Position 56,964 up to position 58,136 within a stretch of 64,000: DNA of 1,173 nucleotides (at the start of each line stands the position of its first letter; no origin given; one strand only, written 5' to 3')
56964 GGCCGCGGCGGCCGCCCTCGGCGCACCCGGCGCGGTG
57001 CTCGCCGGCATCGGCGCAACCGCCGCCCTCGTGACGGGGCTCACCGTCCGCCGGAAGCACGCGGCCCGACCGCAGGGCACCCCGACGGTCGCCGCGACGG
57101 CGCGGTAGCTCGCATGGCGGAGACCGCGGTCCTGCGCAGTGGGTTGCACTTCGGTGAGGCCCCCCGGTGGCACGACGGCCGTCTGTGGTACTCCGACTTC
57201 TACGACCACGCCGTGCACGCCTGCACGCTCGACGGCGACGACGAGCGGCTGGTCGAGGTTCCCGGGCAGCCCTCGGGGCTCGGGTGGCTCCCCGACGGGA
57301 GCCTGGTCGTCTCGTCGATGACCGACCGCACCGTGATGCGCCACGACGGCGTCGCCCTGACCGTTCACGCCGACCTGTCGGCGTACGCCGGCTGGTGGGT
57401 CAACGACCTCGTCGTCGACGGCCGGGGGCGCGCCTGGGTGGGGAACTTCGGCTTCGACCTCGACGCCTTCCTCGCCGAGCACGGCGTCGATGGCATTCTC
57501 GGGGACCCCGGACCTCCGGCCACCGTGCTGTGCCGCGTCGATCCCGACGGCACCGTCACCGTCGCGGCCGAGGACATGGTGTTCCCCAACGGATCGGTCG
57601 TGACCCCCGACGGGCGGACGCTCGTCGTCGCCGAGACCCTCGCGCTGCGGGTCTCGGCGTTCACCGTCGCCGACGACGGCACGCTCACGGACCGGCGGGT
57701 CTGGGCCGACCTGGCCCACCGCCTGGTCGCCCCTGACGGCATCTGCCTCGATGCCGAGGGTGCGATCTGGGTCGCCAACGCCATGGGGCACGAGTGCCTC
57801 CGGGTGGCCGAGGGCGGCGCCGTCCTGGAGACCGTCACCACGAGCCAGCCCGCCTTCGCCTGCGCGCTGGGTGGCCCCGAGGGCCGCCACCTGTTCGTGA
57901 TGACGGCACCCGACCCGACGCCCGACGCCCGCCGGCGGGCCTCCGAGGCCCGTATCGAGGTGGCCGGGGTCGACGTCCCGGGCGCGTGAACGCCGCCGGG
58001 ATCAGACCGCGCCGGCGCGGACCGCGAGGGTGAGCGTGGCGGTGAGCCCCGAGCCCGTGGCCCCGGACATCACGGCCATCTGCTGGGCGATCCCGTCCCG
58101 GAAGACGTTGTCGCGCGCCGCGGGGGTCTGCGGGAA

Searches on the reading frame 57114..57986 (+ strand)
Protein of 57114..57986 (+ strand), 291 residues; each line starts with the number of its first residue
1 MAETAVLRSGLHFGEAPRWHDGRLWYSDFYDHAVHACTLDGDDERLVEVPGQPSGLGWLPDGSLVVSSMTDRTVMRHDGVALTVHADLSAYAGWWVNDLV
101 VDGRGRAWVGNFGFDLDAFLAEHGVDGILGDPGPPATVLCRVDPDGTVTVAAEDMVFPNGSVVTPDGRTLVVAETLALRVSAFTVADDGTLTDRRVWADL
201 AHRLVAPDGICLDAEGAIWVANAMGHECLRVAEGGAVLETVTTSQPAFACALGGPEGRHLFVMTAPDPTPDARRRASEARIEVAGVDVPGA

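Call 35: search_protein_families(library=pfam, proteins=[window:57114-57986:+], max_evalue=0.01)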
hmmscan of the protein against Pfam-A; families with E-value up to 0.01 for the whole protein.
seq(291 aa): 5 families
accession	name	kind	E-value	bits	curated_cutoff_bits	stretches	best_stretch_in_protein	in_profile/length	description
PF08450.18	SGL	-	2.2e-45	155.6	26.3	1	13-265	1-245/246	SMP-30/Gluconolactonase/LRE-like region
PF24684.1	Vgb_lyase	-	2.1e-05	23.9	50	0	141-242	122-218/290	Virginiamycin B lyase family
PF03088.22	Str_synth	-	0.00094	19.7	25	1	143-181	43-82/89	Strictosidine synthase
PF01731.26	Arylesterase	-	0.0026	18.4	21.3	0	147-187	45-85/86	Arylesterase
PF07494.17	Reg_prop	-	0.0065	17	20.4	0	96-112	7-23/24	Two component regulator propeller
